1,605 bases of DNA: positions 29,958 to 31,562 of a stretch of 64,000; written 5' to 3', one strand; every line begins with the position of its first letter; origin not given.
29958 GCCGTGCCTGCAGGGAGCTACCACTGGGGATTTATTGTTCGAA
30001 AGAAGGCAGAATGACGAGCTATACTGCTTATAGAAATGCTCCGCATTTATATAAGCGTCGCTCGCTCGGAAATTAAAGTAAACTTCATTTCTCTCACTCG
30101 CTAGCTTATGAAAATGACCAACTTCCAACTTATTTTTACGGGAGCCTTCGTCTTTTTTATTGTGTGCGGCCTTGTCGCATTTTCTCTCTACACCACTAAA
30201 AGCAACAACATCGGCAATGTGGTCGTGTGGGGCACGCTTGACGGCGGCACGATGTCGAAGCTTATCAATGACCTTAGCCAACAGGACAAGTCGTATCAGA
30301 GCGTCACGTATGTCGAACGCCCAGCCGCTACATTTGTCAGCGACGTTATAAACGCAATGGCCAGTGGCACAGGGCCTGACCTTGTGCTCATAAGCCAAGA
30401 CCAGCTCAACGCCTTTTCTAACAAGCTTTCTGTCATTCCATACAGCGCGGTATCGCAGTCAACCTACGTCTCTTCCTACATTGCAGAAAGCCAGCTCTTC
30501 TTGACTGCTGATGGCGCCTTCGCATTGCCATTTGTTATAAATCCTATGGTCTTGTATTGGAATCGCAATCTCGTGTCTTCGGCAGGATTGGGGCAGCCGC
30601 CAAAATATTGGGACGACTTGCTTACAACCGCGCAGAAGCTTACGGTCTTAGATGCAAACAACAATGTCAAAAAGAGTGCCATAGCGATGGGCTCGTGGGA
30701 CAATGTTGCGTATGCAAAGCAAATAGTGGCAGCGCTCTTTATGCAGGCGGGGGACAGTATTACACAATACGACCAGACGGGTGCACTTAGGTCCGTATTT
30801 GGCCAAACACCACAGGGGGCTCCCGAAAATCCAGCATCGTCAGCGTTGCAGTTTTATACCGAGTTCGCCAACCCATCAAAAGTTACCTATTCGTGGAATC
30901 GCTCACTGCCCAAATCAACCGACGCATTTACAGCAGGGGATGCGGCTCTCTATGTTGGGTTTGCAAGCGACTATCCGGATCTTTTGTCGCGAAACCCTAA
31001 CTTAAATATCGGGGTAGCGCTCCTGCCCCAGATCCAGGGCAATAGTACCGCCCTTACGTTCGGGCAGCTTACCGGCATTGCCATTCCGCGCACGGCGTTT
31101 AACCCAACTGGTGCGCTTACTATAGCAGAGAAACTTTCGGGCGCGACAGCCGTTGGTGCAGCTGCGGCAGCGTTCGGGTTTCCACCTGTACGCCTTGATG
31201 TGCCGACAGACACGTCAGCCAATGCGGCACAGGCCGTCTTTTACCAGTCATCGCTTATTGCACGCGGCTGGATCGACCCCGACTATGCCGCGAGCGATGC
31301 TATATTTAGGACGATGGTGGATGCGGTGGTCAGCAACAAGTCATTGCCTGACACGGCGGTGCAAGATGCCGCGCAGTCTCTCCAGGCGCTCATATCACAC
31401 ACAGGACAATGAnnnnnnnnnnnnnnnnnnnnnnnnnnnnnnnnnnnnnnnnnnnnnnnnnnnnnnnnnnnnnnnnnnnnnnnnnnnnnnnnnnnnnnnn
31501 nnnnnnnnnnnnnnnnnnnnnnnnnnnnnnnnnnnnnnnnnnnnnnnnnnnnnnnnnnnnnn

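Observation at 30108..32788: Operon fusing a membrane-anchored solute-binding-protein-like gene to four tandem pilin-like paralogs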

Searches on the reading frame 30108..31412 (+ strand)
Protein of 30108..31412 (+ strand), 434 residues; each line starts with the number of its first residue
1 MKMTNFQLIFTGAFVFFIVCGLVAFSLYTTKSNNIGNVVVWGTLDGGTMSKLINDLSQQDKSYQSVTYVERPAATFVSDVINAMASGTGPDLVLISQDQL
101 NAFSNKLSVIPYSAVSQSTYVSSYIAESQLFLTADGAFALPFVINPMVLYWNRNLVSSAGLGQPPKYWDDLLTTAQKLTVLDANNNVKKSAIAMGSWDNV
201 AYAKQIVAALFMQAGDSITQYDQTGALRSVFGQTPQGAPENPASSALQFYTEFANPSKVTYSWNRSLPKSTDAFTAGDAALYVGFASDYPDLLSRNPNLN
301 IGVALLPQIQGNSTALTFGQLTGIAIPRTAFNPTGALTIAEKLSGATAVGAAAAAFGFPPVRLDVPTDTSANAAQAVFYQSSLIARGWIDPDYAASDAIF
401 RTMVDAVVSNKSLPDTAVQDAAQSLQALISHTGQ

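Call 3: search_protein_families(library=pfam, proteins=[window:30108-31412:+], max_evalue=1)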
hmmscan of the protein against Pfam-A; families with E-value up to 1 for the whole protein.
window:30108-31412:+ (434 aa): 1 family
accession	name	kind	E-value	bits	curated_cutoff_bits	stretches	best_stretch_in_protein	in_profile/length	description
PF13416.11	SBP_bac_8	-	6.6e-20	72.5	27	1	66-372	14-272/279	Bacterial extracellular solute-binding protein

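Call 4: search_protein_families(library=ncbifam, proteins=[window:30108-31412:+], max_evalue=1)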
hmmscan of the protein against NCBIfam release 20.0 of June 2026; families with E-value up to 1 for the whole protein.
window:30108-31412:+ (434 aa): 4 families
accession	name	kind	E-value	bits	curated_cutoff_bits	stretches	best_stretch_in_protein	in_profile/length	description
NF053763.1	ABCarbgalBndGanS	equivalog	1.3e-08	34.1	700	1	30-258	33-245/420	galactooligosaccharide ABC transporter substrate-binding protein GanS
NF008211.0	PRK10974.1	equivalog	0.0003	19.5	411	1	34-179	25-182/439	sn-glycerol-3-phosphate ABC transporter substrate-binding protein UgpB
NF050020.1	YdcD_fam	subfamily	0.0021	18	65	1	13-126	9-116/164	YdcD family protein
TIGR03850.1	bind_CPR_0540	equivalog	0.0037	15.9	299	1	138-215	152-219/437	carbohydrate ABC transporter substrate-binding protein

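Call 8: find_homologous_proteins(query=window:30108-31412:+)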
Query window:30108-31412:+ (434 aa): 1069 proteins with E <= 0.001 among 8000 candidates; the best 120 are listed.
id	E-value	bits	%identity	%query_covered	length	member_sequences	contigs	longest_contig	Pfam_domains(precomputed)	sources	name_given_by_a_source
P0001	1.1e-277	939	100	100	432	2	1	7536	-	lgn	-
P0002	1.7e-245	833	86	100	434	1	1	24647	-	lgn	-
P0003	2.4e-222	757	79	100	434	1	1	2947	PF13416.12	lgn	-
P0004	4.5e-209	713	75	99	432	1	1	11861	PF01547.31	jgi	jgi:ABC-type glycerol-3-phosphate transport system substrate-binding protein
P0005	7.7e-198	676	71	99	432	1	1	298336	PF13416.12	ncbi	-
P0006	3.0e-187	641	67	100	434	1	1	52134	PF13416.12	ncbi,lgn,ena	-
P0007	6.1e-186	637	67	98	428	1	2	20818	PF13416.12,PF01547.31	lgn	-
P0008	9.4e-185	633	66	100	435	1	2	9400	PF13416.12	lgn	-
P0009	5.5e-181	620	64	100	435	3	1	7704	PF13416.12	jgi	jgi:ABC-type glycerol-3-phosphate transport system substrate-binding protein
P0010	2.5e-180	618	65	99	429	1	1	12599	PF13416.12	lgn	-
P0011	1.6e-177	609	63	100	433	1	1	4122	PF01547.31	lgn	-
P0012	3.1e-176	605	62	100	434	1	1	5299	PF13416.12,PF01547.31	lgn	-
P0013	3.3e-176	605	65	99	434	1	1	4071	PF13416.12,PF01547.31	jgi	jgi:ABC-type glycerol-3-phosphate transport system substrate-binding protein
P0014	9.3e-176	603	62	100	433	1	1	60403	-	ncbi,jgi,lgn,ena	ncbi:MAG: extracellular solute-binding protein [Candidatus Adlerbacteria bacterium]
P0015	3.0e-174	598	61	99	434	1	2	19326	PF01547.31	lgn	-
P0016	1.6e-172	592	61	100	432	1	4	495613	-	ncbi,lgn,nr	ncbi:MAG: extracellular solute-binding protein [Candidatus Adlerbacteria bacterium]|nr:extracellular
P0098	4.5e-140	486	50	99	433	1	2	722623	PF13416.12,PF01547.31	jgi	jgi:ABC-type glycerol-3-phosphate transport system substrate-binding protein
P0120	9.1e-139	481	51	100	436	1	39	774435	-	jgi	jgi:ABC-type glycerol-3-phosphate transport system substrate-binding protein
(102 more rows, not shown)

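Call 9: find_encoding_contigs(protein=P0016, flank=8000, max_places=2)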
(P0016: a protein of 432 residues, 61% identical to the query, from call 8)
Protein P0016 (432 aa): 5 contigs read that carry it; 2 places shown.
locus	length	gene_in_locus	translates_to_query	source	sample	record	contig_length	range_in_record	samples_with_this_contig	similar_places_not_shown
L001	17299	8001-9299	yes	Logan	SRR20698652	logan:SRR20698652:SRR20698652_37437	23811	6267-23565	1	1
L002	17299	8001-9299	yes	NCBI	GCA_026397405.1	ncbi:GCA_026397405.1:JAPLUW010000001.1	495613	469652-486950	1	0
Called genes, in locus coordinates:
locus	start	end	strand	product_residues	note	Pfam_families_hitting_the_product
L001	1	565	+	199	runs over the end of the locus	PF01195:Pept_tRNA_hydro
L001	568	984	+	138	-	PF00293:NUDIX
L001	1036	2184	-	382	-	PF00575:S1 (weak), PF21543:CvfB_2nd (faint), PF23459:S1_RRP5 (faint), PF21710:Spt6_S1 (faint), PF00575:S1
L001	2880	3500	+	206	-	PF13483:Lactamase_B_3, PF12706:Lactamase_B_2 (weak)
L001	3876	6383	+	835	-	PF00521:DNA_topoisoIV, PF03989:DNA_gyraseA_C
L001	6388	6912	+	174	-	PF01936:NYN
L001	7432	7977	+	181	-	PF01135:PCMT (weak), PF05175:MTS (weak), PF01209:Ubie_methyltran, PF01728:FtsJ, PF13847:Methyltransf_31, PF08241:Methyltransf_11, PF08242:Methyltransf_12, PF13649:Methyltransf_25, +1 more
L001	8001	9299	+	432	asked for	-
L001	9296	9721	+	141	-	PF18895:T4SS_pilin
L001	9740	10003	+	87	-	PF18895:T4SS_pilin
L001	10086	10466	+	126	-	-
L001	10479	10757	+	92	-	PF18895:T4SS_pilin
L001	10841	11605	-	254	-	-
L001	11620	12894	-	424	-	-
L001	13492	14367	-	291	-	-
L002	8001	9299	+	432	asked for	-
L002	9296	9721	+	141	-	PF18895:T4SS_pilin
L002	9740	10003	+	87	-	PF18895:T4SS_pilin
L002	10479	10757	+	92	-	PF18895:T4SS_pilin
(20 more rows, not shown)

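Call 10: find_encoding_contigs(protein=P0098, flank=8000, max_places=2)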
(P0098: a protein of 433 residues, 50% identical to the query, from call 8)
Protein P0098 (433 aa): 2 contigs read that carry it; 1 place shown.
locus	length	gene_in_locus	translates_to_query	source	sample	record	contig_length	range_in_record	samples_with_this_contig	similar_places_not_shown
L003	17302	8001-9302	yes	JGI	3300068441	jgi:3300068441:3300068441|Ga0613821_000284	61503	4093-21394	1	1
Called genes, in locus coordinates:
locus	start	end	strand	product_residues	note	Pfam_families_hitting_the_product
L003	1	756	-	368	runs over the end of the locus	PF00575:S1 (weak), PF23459:S1_RRP5 (faint), PF00575:S1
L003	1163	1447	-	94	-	-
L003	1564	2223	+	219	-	PF13483:Lactamase_B_3, PF12706:Lactamase_B_2 (weak)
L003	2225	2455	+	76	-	-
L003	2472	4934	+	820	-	PF00521:DNA_topoisoIV, PF03989:DNA_gyraseA_C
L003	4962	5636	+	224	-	-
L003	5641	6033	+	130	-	PF00293:NUDIX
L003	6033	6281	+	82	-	PF07866:DUF1653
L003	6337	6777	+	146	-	-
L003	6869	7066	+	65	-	-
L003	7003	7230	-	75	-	-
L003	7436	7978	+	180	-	PF01135:PCMT (weak), PF13489:Methyltransf_23, PF01209:Ubie_methyltran, PF13847:Methyltransf_31, PF08241:Methyltransf_11, PF08242:Methyltransf_12, PF13649:Methyltransf_25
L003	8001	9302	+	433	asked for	PF01547:SBP_bac_1, PF13416:SBP_bac_8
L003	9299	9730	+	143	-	PF18895:T4SS_pilin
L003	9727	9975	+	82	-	-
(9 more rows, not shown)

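Call 11: find_encoding_contigs(protein=P0120, flank=8000, max_places=3)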
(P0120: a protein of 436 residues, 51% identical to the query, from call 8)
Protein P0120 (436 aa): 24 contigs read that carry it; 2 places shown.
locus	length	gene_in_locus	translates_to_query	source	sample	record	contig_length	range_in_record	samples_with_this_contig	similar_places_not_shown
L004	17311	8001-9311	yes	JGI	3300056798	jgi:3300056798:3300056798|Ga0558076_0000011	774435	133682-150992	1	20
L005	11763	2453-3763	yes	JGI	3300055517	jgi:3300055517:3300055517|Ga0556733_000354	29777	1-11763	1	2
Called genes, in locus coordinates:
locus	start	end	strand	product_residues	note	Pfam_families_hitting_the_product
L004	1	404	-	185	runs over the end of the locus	PF10502:Peptidase_S26, PF00717:Peptidase_S24 (weak)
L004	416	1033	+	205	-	PF01195:Pept_tRNA_hydro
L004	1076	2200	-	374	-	PF00575:S1 (weak), PF21543:CvfB_2nd (faint), PF23459:S1_RRP5 (faint), PF00575:S1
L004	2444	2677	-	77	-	-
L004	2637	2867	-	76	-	-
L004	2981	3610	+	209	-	PF13483:Lactamase_B_3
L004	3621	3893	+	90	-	-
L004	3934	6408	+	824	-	PF00521:DNA_topoisoIV, PF03989:DNA_gyraseA_C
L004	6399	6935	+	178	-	-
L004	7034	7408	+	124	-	PF06541:ABC_trans_CmpB (weak)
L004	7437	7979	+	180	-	PF01135:PCMT, PF01209:Ubie_methyltran, PF01728:FtsJ (weak), PF13489:Methyltransf_23, PF13847:Methyltransf_31, PF08241:Methyltransf_11, PF08242:Methyltransf_12, PF13649:Methyltransf_25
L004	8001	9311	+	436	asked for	-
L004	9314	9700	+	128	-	PF18895:T4SS_pilin (weak)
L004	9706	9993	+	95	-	-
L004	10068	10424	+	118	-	-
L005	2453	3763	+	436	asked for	-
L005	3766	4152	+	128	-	PF18895:T4SS_pilin (weak)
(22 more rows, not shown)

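Call 22: find_related_loci(query=A1, collection=genome_contigs, flank=10000)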
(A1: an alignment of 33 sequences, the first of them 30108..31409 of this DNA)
Query A1 (434 aa) in genome_contigs; peptide patterns used: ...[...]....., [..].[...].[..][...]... (x = any residue, [..] = any of these).
219 stretches matched a pattern; 175 encode a relative of the query (tblastn E <= 1e-3); the best 80 are kept; 80 distinct loci.
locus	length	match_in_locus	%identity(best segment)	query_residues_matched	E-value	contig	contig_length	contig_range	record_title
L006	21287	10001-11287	71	1-429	0e+0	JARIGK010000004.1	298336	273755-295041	MAG: Candidatus Adlerbacteria bacterium isolate CullarsAll.DT.02 k141_615791, whole genome shotgun sequence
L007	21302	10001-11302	67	1-434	0e+0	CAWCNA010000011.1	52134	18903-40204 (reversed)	MAG: Candidatus Adlerbacteria bacterium isolate MFD04540.bin.3.55 genome assembly, contig: contig_71465, whole genome sh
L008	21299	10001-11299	62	1-434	0e+0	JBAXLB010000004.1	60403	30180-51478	MAG: Candidatus Adlerbacteria bacterium isolate ELA416 MAG416_4, whole genome shotgun sequence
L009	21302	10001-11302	61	1-434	6e-176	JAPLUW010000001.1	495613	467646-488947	MAG: Candidatus Adlerbacteria bacterium isolate LacPavin_0818_WC45_MAG_49_12 LacPavin_0818_WC45_scaffold_276048, whole g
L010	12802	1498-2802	58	1-434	2e-171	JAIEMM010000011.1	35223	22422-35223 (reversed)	MAG: Patescibacteria group bacterium isolate co.spades.CONCOCT.2.5kb_058 c_000000000028, whole genome shotgun sequence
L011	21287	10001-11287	58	1-428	7e-170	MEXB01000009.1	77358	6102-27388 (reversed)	MAG: Candidatus Adlerbacteria bacterium RIFOXYC1_FULL_48_26 rifoxyc1_full_scaffold_251, whole genome shotgun sequence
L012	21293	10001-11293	56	1-429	8e-159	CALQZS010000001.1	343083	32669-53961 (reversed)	MAG: Candidatus Nomurabacteria bacterium isolate MH-09jul19-147 genome assembly, contig: MH-09jul19-C13, whole genome sh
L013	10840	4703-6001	56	1-431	5e-158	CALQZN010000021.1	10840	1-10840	MAG: Candidatus Nomurabacteria bacterium isolate MoH-23oct19-148 genome assembly, contig: MoH-23oct19-C9133, whole genom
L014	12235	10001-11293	56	1-429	2e-156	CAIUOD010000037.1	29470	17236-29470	Candidatus Adlerbacteria bacterium isolate MJ-time_bin-4889 genome assembly, contig: bin-4889:37/41, whole genome shotgu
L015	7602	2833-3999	58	1-388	3e-156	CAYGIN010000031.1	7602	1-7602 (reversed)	MAG TPA_asm: uncultured Candidatus Saccharibacteria bacterium isolate ERP113451_co1_187 genome assembly, contig: NODE_12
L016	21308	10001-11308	54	1-432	1e-153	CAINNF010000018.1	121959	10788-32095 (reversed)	Candidatus Adlerbacteria bacterium isolate C24_bin-0997 genome assembly, contig: bin-0997:18/25, whole genome shotgun se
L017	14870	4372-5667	54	1-430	1e-153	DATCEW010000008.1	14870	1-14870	MAG TPA_asm: Candidatus Paceibacterota bacterium isolate SMAG_U7764 k141_418420, whole genome shotgun sequence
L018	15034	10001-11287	52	3-429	3e-153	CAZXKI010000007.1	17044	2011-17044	MAG TPA_asm: uncultured Candidatus Saccharibacteria bacterium isolate SRP292972_co1_114 genome assembly, contig: NODE_14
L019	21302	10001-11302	53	1-429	1e-152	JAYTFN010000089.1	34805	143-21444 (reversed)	MAG: Candidatus Adlerbacteria bacterium isolate GFS_2183 GFS_2183_88, whole genome shotgun sequence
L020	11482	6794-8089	53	1-429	3e-152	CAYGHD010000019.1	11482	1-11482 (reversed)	MAG TPA_asm: uncultured Candidatus Saccharibacteria bacterium isolate ERP113451_co1_4 genome assembly, contig: NODE_6843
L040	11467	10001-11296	51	1-429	4e-146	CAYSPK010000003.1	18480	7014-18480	MAG TPA_asm: uncultured Candidatus Saccharibacteria bacterium isolate SRP263991_co5_96 genome assembly, contig: NODE_589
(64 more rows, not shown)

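Call 32: search_protein_representatives(alignment_id=A1)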
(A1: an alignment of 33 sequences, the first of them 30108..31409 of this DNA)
Query: 33 sequences, 435 profile positions. Proteins with E-value up to 0.001 (for the whole library): 7545; up to 1e-10: 2766; up to 1e-30: 1630. The best 150 are listed.
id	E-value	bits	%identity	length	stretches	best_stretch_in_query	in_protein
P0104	6.7e-207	703.7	-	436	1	2-433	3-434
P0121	4.5e-175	598.8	-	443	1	2-432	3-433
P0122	6.2e-149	512.7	-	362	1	66-431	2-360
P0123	1.2e-147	508.5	-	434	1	2-432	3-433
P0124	5.5e-147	506.3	-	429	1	3-431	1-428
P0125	1.6e-146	504.7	-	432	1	3-431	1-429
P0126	1.4e-145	501.6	-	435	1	2-431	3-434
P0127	3.5e-141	487.2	-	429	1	3-431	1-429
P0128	2.9e-140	484.1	-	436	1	3-431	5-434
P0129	3.9e-139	480.4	-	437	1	2-431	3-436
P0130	1.0e-138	479.0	-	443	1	2-431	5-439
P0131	1.8e-138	478.3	-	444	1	2-432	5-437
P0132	2.8e-138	477.6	-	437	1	3-433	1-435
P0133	4.9e-138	476.8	-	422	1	3-431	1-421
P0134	5.4e-138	476.7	-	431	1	3-433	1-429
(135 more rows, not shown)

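Call 42: search_solved_structures(query=A1, max_evalue=0.01, show_alignments=1)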
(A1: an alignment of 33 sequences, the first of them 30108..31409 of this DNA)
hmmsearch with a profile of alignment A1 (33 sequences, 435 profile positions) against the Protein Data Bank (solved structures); distinct sequences matched with E-value up to 0.01: 49.
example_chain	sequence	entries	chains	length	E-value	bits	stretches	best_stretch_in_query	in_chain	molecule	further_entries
5ci5_A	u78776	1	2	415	4.4e-15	58.4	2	75-183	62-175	Extracellular solute-binding protein family 1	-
4r9f_A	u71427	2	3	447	1.1e-14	57.1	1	11-184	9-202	MBP1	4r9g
1eu8_A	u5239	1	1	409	8e-14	54.3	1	74-186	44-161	TREHALOSE/MALTOSE BINDING PROTEIN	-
4qrz_A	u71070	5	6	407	2.2e-12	49.5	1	54-182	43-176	ABC-TYPE SUGAR TRANSPORTER | ABC transporter, substrate binding protein (Sugar)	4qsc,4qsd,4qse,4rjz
3quf_A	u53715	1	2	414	2.7e-09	39.3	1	43-182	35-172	Extracellular solute-binding protein, family 1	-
8art_A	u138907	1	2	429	1.6e-08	36.8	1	24-180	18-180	Putative secreted maltose-binding protein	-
1elj_A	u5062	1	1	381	2e-08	36.5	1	38-172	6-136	MALTODEXTRIN-BINDING PROTEIN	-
7nbz_A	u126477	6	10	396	2.6e-08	36.1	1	136-182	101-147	Sulfoquinovosyl binding protein | Sulfoquinovosyl glycerol-binding protein SmoF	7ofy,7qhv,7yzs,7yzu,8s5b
5u2p_A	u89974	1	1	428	5.4e-08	35.1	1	274-365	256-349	Sugar ABC transporter substrate-binding protein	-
3jzj_A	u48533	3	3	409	2.3e-07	33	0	38-181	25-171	Acarbose/maltose binding protein GacH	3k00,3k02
9xor_A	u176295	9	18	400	2.4e-07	32.9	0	78-181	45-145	maltose-binding protein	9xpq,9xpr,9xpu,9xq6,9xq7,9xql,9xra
3k01_A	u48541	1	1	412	3e-07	32.6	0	38-181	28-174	Acarbose/maltose binding protein GacH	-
1urg_A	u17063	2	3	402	5.7e-07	31.7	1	264-429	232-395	MALTOSE-BINDING PROTEIN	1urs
1urd_A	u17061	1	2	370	8.1e-07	31.2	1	264-428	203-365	MALTOSE-BINDING PROTEIN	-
4aq4_A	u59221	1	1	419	1.6e-06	30.2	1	52-181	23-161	SN-GLYCEROL-3-PHOSPHATE-BINDING PERIPLASMIC PROTEIN UGPB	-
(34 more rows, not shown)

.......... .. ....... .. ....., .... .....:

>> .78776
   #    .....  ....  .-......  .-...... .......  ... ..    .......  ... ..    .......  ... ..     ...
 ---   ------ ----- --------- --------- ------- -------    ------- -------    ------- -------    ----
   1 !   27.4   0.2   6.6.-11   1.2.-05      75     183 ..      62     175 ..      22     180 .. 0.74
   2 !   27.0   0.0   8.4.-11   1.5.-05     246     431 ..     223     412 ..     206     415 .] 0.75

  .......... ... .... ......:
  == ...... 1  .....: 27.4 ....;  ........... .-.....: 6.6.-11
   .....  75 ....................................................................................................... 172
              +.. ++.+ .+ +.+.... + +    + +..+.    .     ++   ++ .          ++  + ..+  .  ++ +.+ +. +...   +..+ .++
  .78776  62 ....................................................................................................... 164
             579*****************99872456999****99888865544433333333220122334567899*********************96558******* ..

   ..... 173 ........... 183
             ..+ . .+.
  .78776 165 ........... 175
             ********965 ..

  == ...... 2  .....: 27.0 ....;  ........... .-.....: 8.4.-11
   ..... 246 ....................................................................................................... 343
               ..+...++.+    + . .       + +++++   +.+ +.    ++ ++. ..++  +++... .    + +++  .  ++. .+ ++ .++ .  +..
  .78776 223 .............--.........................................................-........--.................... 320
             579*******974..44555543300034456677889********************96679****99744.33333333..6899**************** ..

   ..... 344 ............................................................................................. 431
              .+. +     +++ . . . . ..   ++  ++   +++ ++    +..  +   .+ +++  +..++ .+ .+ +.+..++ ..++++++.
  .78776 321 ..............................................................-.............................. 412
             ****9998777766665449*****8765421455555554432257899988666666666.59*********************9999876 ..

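Call 43: predict_structure(alignment_id=A1)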
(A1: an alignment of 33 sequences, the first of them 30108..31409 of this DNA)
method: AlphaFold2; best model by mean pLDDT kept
length: 434 residues; sequences in the alignment: 33
mean_pLDDT: 89.2   pTM: 0.85
mean pLDDT of the five models: 89.2, 88.5, 88.2, 87.8, 85.0
residues with pLDDT >= 90: 278; 70-90: 137; 50-70: 14; < 50: 5
segments of 3 or more residues with pLDDT < 50: 29-32
pLDDT, mean of each block of 10 residues (from residue 1): 75 85 59 75 95 93 93 93 92 92 89 91 92 92 97 92 90 88 83 91 95 90 83 85 92 80 85 94 96 92 93 84 96 94 94 92 88 92 93 92 94 94 90 57
secondary structure, 60 per line:
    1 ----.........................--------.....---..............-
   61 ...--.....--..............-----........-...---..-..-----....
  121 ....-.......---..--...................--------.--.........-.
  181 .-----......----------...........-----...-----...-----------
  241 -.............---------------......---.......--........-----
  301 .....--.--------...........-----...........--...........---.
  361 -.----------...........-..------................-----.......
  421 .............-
elements in order: H5-29 E38-42 H46-59 E66-70 H73-86 E92-96 H117-123 H126-131 E140-152 H153-158 H170-178 E187-192 H203-213 E219-221 E227-229 H242-254 H270-275 E279-285 H288-295 E301-305 E317-327 H333-343 H346-356 H373-383 H393-408 H414-433
